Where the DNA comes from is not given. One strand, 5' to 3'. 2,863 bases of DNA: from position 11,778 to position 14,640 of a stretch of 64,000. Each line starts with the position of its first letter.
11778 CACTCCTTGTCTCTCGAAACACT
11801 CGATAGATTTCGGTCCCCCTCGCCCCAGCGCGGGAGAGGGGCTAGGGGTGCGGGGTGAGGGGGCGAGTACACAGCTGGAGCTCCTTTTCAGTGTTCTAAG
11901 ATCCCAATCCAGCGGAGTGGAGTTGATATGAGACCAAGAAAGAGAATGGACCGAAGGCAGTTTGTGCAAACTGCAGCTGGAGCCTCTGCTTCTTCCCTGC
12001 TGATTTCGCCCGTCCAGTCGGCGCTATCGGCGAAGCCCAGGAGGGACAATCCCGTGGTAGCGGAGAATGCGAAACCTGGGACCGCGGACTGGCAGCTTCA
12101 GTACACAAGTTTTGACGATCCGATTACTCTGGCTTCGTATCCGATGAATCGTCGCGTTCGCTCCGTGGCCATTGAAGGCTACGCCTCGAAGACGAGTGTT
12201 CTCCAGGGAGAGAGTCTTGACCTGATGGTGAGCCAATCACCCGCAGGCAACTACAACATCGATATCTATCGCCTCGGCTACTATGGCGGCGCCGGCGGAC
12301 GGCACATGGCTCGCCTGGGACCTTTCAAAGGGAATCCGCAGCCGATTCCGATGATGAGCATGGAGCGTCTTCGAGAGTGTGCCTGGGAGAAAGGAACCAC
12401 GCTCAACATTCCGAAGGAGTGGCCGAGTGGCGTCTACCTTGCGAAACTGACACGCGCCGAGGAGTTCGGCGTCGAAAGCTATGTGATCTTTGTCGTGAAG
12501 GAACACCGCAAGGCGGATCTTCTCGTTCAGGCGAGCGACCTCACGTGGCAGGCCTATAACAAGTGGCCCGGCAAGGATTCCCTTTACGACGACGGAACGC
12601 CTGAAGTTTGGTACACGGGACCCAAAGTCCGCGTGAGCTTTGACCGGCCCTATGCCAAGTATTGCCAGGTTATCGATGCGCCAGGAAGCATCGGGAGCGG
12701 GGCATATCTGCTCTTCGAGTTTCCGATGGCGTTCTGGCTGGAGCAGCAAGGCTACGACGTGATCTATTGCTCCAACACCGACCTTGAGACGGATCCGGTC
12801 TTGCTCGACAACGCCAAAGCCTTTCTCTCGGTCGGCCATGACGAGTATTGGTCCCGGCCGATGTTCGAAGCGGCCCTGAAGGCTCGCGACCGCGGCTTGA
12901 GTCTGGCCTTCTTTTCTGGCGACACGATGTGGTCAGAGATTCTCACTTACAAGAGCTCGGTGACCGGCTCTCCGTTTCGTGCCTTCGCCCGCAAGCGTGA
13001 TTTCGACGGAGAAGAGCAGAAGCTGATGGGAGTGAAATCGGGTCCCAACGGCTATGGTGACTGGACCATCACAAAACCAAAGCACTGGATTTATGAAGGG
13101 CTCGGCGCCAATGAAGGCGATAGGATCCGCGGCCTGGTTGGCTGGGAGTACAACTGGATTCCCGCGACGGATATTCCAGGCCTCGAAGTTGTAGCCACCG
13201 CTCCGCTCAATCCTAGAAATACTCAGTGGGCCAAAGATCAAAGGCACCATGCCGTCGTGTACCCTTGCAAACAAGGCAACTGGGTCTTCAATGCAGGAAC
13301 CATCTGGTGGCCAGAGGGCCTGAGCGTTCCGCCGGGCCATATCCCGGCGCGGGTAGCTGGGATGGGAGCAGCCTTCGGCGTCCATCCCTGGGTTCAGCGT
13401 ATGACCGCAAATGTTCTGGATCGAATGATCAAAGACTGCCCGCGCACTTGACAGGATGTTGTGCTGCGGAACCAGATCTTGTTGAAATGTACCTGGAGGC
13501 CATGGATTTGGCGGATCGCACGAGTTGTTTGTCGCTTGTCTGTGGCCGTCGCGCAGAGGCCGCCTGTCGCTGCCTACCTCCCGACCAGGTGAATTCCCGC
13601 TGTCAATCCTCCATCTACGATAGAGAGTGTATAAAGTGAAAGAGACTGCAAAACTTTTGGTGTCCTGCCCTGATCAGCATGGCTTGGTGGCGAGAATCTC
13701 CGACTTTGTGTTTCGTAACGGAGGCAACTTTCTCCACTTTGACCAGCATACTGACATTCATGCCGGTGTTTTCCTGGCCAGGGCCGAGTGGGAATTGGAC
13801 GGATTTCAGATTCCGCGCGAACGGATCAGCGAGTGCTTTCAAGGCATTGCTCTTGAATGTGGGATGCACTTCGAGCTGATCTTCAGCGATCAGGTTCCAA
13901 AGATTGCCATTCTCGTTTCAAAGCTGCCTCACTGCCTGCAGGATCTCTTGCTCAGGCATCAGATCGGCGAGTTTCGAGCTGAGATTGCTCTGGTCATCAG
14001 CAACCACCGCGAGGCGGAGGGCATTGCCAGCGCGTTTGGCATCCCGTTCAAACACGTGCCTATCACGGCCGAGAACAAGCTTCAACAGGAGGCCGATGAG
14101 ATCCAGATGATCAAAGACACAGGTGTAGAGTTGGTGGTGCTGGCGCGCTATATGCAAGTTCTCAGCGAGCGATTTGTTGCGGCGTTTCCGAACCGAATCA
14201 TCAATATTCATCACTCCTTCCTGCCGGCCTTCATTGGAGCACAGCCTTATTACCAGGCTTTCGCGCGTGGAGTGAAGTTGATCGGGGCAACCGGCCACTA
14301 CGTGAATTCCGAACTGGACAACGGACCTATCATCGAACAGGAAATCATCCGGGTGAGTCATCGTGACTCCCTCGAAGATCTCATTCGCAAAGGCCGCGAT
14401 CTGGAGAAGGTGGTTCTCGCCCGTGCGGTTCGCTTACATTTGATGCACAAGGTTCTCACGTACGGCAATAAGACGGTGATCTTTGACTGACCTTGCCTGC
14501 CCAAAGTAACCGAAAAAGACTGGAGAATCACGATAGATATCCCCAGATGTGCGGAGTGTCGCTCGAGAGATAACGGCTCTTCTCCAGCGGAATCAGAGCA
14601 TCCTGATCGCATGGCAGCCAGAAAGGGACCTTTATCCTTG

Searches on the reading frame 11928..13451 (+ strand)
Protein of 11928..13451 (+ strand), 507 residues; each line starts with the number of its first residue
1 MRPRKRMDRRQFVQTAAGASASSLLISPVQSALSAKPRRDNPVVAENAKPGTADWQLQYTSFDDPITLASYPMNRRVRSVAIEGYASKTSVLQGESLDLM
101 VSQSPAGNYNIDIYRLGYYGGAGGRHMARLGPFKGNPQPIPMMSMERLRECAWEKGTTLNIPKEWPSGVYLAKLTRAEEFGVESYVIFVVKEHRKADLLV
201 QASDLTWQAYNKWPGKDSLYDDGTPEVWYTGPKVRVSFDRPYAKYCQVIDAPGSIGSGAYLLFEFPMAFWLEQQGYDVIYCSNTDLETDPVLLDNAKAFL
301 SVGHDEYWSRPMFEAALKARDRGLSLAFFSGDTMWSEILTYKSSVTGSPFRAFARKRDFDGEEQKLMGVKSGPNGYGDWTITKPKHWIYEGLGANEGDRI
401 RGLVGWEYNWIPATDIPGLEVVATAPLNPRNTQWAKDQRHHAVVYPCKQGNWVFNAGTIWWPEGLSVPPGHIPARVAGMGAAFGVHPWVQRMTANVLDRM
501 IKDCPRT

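Call 13: search_protein_families(library=pfam, proteins=[window:11928-13451:+])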
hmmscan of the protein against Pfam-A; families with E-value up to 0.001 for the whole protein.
window:11928-13451:+ (507 aa): 1 family
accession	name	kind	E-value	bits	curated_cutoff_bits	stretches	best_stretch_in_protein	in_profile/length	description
PF20254.3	DMFA2_C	-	2.2e-82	277.9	27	1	111-466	2-369/374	N,N-dimethylformamidase beta subunit-like, C-terminal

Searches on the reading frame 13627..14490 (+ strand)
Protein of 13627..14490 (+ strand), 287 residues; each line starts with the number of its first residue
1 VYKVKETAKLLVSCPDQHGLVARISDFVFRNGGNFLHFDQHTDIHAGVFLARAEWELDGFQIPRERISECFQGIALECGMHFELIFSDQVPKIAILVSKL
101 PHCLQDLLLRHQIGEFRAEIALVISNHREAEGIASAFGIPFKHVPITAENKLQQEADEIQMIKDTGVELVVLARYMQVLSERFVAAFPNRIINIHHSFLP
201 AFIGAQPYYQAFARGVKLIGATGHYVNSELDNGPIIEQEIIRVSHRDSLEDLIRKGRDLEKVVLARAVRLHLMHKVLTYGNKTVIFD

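Call 13: search_protein_families(library=pfam, proteins=[window:13627-14490:+])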
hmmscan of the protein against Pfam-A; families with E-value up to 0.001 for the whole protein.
window:13627-14490:+ (287 aa): 2 families
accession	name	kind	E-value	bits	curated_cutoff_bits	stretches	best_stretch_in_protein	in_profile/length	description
PF00551.24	Formyl_trans_N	-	1.3e-43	149.3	26.1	1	92-268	2-181/181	Formyl transferase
PF01842.31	ACT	-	9.8e-05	22.5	27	1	10-45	3-38/66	ACT domain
